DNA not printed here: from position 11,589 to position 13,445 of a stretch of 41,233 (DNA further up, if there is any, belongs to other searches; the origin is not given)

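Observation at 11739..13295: Orphan, strongly diverged contractile-tail-sheath homolog with no tube, baseplate or spike partners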

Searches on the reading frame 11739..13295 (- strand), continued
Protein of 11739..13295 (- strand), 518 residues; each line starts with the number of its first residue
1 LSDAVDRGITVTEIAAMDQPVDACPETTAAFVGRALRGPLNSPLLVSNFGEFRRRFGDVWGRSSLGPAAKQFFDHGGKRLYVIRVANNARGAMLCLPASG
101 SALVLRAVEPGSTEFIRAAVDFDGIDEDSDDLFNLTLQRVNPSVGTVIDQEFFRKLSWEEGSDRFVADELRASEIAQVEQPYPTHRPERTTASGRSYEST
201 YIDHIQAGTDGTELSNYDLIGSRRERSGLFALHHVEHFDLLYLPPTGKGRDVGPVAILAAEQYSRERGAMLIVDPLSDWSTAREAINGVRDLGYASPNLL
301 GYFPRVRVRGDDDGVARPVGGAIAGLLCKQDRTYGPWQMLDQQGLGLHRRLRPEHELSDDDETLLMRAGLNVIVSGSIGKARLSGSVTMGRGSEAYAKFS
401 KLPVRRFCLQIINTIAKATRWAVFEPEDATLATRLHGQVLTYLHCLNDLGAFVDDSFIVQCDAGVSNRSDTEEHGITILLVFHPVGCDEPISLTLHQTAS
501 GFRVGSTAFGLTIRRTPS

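Call 31: find_homologous_proteins(query=A2, max_evalue=0.001)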
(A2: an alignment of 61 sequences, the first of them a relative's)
Query A2 (61 sequences) (520 aa, profile of the alignment): 2241 proteins with E <= 0.001 among 8000 candidates; the best 120 are listed.
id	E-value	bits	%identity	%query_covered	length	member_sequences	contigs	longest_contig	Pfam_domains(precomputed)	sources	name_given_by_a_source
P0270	1.0e-201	689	40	97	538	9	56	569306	PF17482.8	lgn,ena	-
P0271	1.1e-201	689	39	98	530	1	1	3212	PF17482.8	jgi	jgi:phage tail sheath protein FI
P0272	6.3e-200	683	41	98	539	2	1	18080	-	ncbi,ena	-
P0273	7.7e-200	683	40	97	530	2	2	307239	PF17482.8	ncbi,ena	-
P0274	2.5e-199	681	40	98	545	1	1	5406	PF17482.8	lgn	-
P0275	5.9e-199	680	43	92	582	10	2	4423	-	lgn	-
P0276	1.1e-198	679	40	98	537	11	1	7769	PF17482.8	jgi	jgi:phage tail sheath protein FI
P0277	2.1e-198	678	40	98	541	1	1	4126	-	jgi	-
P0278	2.4e-198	678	40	98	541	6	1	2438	PF17482.8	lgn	-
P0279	5.5e-198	677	40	98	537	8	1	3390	PF17482.8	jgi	jgi:Bacteriophage tail sheath protein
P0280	6.7e-198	676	39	97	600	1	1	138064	-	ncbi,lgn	-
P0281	9.9e-198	676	40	98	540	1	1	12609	-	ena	-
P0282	1.7e-197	675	41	97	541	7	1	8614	-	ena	-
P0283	3.4e-197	674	41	97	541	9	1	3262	-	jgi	jgi:phage tail sheath protein FI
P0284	4.7e-197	674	42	97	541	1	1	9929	-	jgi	jgi:hypothetical protein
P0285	5.4e-197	673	41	98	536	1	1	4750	PF17482.8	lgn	-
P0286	6.3e-197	673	39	98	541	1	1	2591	PF17482.8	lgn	-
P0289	1.0e-196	673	39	97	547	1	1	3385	PF17482.8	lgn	-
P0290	1.4e-196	672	41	97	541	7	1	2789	PF17482.8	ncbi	-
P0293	2.0e-196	672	42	97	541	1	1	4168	PF17482.8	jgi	jgi:Bacteriophage tail sheath protein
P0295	2.2e-196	671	40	98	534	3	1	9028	PF17482.8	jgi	-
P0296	2.7e-196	671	42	97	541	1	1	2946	PF17482.8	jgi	jgi:Bacteriophage tail sheath protein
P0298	3.7e-196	671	42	97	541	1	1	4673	PF17482.8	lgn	-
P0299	4.1e-196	670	41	96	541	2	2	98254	PF17482.8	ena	-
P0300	5.3e-196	670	42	97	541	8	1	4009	PF17482.8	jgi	-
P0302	7.7e-196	670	34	100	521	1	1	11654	-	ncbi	-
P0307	1.9e-195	668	42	97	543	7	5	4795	PF04984.20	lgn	-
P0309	2.3e-195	668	41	97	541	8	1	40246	PF17482.8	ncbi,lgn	-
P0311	3.0e-195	668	38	98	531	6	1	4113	PF17482.8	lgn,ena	-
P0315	7.7e-195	666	39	98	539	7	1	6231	PF17482.8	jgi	-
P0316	8.4e-195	666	38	97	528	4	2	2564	PF04984.20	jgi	jgi:phage tail sheath protein FI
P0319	9.9e-195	666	39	98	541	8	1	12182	PF17482.8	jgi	-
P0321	1.2e-194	666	40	98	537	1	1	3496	PF17482.8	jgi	jgi:uncharacterized protein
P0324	1.9e-194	665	40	97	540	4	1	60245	PF17482.8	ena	-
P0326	2.6e-194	665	41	97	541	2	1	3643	PF17482.8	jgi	jgi:phage tail sheath protein FI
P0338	6.1e-194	663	40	98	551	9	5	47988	PF17482.8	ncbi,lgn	-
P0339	6.2e-194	663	38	98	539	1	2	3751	PF17482.8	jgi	jgi:phage tail sheath protein FI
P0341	8.0e-194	663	40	98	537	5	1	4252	PF17482.8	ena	-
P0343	9.5e-194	663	40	98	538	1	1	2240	PF17482.8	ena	-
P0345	1.0e-193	663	41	96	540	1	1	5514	PF17482.8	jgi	jgi:phage tail sheath protein FI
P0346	1.2e-193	662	39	96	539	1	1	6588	PF17482.8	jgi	jgi:phage tail sheath protein FI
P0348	1.3e-193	662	39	98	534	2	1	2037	PF17482.8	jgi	jgi:phage tail sheath protein FI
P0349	1.3e-193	662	39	96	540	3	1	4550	PF17482.8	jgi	jgi:phage tail sheath protein FI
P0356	2.5e-193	661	41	98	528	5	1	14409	PF17482.8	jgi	jgi:phage tail sheath protein FI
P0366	4.9e-193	660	40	99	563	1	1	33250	PF17482.8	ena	-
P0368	5.1e-193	660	40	98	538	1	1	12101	PF17482.8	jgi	jgi:uncharacterized protein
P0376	8.3e-193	660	42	97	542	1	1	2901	PF17482.8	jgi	jgi:hypothetical protein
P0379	9.6e-193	659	39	97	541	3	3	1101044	-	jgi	-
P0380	9.6e-193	659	40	97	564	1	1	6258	PF17482.8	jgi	-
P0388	1.8e-192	659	39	98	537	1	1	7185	PF17482.8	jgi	jgi:uncharacterized protein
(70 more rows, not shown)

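Call 32: find_encoding_contigs(protein=P0270, flank=10000, max_places=2)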
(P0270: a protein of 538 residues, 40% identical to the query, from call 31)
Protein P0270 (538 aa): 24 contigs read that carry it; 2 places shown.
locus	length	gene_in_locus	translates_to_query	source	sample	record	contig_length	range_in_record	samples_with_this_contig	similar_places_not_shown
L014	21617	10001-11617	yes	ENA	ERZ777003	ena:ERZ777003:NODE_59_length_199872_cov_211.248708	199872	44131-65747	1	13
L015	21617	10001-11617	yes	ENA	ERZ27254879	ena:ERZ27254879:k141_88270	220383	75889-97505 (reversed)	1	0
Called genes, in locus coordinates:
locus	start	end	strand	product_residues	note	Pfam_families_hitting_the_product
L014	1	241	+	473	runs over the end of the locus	PF03435:Sacchrp_dh_NADP, PF16653:Sacchrp_dh_C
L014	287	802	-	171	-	PF03449:GreA_GreB_N, PF01272:GreA_GreB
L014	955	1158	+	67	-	-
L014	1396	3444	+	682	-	PF05649:Peptidase_M13_N, PF01431:Peptidase_M13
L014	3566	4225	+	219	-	PF04011:LemA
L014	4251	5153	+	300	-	PF04536:TPM_phosphatase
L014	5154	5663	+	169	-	PF04536:TPM_phosphatase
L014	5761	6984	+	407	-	PF01476:LysM (faint), PF03734:YkuD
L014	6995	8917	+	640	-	PF17900:Peptidase_M1_N, PF01433:Peptidase_M1, PF09127:Leuk-A4-hydro_C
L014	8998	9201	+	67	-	-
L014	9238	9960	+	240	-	PF01694:Rhomboid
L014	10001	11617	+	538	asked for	PF17482:Phage_sheath_1C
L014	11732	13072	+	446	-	PF24575:TPR_Slam (faint), PF00515:TPR_1 (faint), PF07719:TPR_2 (faint), PF13174:TPR_6 (faint), PF13181:TPR_8 (faint), PF13428:TPR_14 (faint), PF13432:TPR_16 (weak), PF14559:TPR_19, +2 more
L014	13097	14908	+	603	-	PF13506:Glyco_transf_21, PF00535:Glycos_transf_2, PF13641:Glyco_tranf_2_3, PF13632:Glyco_trans_2_3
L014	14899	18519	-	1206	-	PF05378:Hydant_A_N, PF01968:Hydantoinase_A, PF02538:Hydantoinase_B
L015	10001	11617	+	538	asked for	PF17482:Phage_sheath_1C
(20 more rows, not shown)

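Call 33: find_encoding_contigs(protein=P0379, flank=10000, max_places=2)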
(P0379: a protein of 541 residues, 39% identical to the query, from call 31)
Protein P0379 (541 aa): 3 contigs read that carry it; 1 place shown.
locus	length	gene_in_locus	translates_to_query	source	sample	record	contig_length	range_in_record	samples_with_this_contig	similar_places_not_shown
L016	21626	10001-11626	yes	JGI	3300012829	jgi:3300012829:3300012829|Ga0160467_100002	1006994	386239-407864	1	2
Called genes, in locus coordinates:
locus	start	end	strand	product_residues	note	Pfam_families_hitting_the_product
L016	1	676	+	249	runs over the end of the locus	PF02798:GST_N, PF13417:GST_N_3, PF13409:GST_N_2, PF00043:GST_C, PF13410:GST_C_2 (weak)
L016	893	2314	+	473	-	PF03435:Sacchrp_dh_NADP, PF16653:Sacchrp_dh_C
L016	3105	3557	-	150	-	PF03449:GreA_GreB_N, PF01272:GreA_GreB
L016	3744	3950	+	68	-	-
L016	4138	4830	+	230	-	PF04011:LemA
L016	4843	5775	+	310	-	-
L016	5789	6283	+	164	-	PF04536:TPM_phosphatase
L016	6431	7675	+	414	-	PF03734:YkuD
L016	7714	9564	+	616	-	PF17900:Peptidase_M1_N, PF01433:Peptidase_M1, PF09127:Leuk-A4-hydro_C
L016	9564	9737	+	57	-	-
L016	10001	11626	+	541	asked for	-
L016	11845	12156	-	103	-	PF14539:DUF4442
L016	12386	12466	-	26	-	-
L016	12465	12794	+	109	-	PF01035:DNA_binding_1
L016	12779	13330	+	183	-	PF05728:UPF0227 (faint), PF12697:Abhydrolase_6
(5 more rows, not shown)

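Call 34: find_encoding_contigs(protein=P0302, flank=10000, max_places=2)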
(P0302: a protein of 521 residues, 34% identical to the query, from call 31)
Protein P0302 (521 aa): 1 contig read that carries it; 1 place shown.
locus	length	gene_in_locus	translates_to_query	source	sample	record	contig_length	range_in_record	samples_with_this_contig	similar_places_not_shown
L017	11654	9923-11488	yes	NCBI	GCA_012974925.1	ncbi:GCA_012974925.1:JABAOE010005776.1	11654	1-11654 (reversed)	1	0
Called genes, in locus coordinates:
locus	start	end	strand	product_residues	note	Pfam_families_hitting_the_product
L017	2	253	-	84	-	?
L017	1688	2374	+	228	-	PF00702:Hydrolase, PF13419:HAD_2, PF13242:Hydrolase_like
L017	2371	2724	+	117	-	-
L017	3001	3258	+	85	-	-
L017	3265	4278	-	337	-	PF00691:OmpA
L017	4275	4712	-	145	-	-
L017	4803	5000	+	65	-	-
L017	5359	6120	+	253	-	-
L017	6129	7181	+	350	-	-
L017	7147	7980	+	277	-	-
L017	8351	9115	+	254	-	PF03734:YkuD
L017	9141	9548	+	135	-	-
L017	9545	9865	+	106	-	PF01694:Rhomboid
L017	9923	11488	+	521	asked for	-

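Call 38: find_related_loci(query=A3, collection=viral_contigs, flank=10000)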
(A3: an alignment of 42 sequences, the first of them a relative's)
Query A3 (520 aa) in viral_contigs; peptide patterns used: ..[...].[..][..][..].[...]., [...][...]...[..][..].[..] (x = any residue, [..] = any of these).
24 stretches matched a pattern, but none encodes a relative of the query by tblastn (E <= 1e-3).
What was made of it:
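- On Prophage or mobile-element cargo: 0 relatives in IMG/VR with the clade profile (call 38).
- Tried and rejected: Viral-contig scan for the solitary clade: no relative found (call 38).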

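Call 39: find_homologous_proteins(query=A3, max_evalue=0.001)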
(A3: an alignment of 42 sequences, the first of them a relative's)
Query A3 (42 sequences) (520 aa, profile of the alignment): 4998 proteins with E <= 0.001 among 8000 candidates; the best 120 are listed.
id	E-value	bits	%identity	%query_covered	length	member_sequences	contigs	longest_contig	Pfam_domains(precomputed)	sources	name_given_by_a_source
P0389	8.4e-186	637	46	94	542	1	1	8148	-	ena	-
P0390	5.9e-183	627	49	97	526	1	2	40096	-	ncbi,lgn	-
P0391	7.9e-182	623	45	96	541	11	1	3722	PF17482.8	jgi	jgi:phage tail sheath protein FI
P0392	3.9e-181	621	47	94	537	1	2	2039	PF17482.8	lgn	-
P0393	5.6e-181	621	44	93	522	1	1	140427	-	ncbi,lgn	ncbi:phage tail sheath subtilisin-like domain-containing protein [soil metagenome]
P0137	5.6e-181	621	100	100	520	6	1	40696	-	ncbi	-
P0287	1.0e-180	620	46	96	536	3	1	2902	-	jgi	-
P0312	2.6e-180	618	44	96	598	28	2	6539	-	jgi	jgi:hypothetical protein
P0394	4.2e-180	618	42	96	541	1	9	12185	-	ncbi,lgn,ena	-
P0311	6.4e-180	617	45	96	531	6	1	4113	PF17482.8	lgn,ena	-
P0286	8.6e-180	617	44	97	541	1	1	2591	PF17482.8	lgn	-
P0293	5.5e-179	614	44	97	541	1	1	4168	PF17482.8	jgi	jgi:Bacteriophage tail sheath protein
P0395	1.0e-178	613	45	94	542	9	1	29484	-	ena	-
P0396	3.2e-178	612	44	96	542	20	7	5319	-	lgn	-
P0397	3.9e-178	611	42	99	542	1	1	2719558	PF17482.8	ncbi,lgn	ncbi:MAG: hypothetical protein R3E77_03070 [Steroidobacteraceae bacterium]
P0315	2.3e-177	609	45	97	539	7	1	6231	PF17482.8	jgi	-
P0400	2.5e-175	602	43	98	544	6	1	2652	PF17482.8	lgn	-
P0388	6.4e-175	601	44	97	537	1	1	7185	PF17482.8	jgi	jgi:uncharacterized protein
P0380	5.3e-174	598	46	95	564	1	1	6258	PF17482.8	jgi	-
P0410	1.1e-173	597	43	96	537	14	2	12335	PF17482.8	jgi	jgi:phage tail sheath protein FI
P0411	1.7e-173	596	42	96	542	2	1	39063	PF17482.8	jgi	jgi:phage tail sheath protein FI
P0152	1.7e-173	596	46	92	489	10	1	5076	PF17482.8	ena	-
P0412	1.9e-173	596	43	94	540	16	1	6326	PF17482.8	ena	-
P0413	2.2e-173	596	46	92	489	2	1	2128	PF17482.8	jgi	-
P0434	8.1e-172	590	45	93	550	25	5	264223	PF17482.8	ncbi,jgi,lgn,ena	jgi:hypothetical protein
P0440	2.0e-171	589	44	95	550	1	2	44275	PF17482.8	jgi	-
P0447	3.8e-171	588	44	97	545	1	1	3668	PF17482.8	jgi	jgi:uncharacterized protein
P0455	5.1e-171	588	41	95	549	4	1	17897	PF17482.8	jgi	jgi:hypothetical protein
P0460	2.4e-170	586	43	96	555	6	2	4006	PF17482.8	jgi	jgi:phage tail sheath protein FI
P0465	4.5e-170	585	45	94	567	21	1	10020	PF17482.8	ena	-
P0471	1.2e-169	583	42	94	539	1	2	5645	PF17482.8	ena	-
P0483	1.4e-168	580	45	95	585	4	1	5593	PF17482.8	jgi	jgi:phage tail sheath protein FI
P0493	5.6e-168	578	39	98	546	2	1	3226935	-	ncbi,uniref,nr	ncbi:hypothetical protein [Peristeroidobacter agariperforans]|uniref:hypothetical protein n=1 Tax=Pe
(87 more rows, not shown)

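Call 40: find_encoding_contigs(protein=P0137, flank=10000, max_places=1)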
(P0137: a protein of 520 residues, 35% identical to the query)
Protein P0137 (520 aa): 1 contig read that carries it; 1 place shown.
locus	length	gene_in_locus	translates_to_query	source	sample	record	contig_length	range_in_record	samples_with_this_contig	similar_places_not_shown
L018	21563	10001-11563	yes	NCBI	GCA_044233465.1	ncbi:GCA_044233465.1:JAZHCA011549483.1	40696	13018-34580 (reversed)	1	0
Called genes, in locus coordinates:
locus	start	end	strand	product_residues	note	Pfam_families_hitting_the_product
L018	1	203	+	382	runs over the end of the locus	PF03734:YkuD, PF17969:Ldt_C (faint)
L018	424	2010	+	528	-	PF00512:HisKA, PF02518:HATPase_c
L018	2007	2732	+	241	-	PF00072:Response_reg, PF00486:Trans_reg_C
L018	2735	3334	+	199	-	PF02627:CMD (faint)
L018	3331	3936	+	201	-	PF00730:HhH-GPD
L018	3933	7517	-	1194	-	PF05378:Hydant_A_N, PF01968:Hydantoinase_A, PF19278:Hydant_A_C, PF02538:Hydantoinase_B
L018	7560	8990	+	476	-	PF00474:SSF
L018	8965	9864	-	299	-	PF00929:RNase_T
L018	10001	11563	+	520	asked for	-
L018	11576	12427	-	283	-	PF00497:SBP_bac_3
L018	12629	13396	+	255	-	PF01936:NYN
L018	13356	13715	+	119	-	PF06127:Mpo1-like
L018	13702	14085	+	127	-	PF01035:DNA_binding_1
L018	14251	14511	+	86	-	-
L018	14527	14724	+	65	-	-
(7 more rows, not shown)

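Call 41: find_encoding_contigs(protein=P0393, flank=10000, max_places=1)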
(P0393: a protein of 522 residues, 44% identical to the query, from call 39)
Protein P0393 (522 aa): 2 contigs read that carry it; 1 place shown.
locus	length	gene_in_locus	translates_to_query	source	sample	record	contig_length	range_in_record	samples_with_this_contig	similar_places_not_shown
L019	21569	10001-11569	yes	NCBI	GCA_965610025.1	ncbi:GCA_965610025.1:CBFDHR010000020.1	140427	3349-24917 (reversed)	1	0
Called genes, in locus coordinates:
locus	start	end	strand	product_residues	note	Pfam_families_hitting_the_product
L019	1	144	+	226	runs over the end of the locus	PF01694:Rhomboid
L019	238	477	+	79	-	PF01402:RHH_1 (faint), PF19891:DUF6364 (weak)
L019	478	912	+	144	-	PF01850:PIN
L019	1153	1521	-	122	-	PF01850:PIN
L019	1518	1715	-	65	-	PF09957:VapB_antitoxin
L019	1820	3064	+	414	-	PF01555:N6_N4_Mtase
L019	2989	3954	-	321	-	PF01555:N6_N4_Mtase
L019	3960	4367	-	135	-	PF01850:PIN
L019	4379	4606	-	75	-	PF22513:FitA-like_RHH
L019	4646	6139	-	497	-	-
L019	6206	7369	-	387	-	PF04851:ResIII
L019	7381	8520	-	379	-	PF13784:Fic_N, PF02661:Fic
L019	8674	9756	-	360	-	PF00291:PALP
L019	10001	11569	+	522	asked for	-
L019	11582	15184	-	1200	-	PF05378:Hydant_A_N, PF01968:Hydantoinase_A, PF19278:Hydant_A_C, PF02538:Hydantoinase_B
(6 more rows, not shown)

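Call 42: find_encoding_contigs(protein=P0390, flank=10000, max_places=1)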
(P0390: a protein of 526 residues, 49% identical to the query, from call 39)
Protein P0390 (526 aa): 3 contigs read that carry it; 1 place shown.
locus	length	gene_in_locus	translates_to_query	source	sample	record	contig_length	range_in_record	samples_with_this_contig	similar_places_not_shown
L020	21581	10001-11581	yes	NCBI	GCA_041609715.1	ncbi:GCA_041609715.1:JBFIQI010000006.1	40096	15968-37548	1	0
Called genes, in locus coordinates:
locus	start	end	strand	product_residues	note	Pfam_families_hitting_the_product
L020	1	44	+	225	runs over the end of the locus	PF00027:cNMP_binding, PF13545:HTH_Crp_2, PF00325:Crp (weak)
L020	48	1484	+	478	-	PF00929:RNase_T, PF27096:UvrC_M, PF27115:Cho_C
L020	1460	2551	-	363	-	PF00291:PALP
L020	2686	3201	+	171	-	PF06094:GGACT (weak), PF13772:AIG2_2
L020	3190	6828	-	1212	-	PF05378:Hydant_A_N, PF01968:Hydantoinase_A, PF19278:Hydant_A_C (weak), PF02538:Hydantoinase_B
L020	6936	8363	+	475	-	PF00474:SSF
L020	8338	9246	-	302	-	PF00929:RNase_T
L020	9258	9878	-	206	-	PF06966:DUF1295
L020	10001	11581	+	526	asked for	-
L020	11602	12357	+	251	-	PF01936:NYN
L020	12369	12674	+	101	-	PF06127:Mpo1-like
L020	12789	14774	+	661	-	PF01073:3Beta_HSD, PF01370:Epimerase, PF07993:NAD_binding_4, PF13460:NAD_binding_10, PF16363:GDP_Man_Dehyd, PF00106:adh_short, PF08659:KR, PF13561:adh_short_C2, +2 more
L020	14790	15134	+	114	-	PF01035:DNA_binding_1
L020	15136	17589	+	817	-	PF27464:PlsB_N, PF01553:Acyltransferase, PF19277:GPAT_C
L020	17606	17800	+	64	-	PF04102:SlyX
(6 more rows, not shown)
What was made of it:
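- other lineages (calls 34, 40-42)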
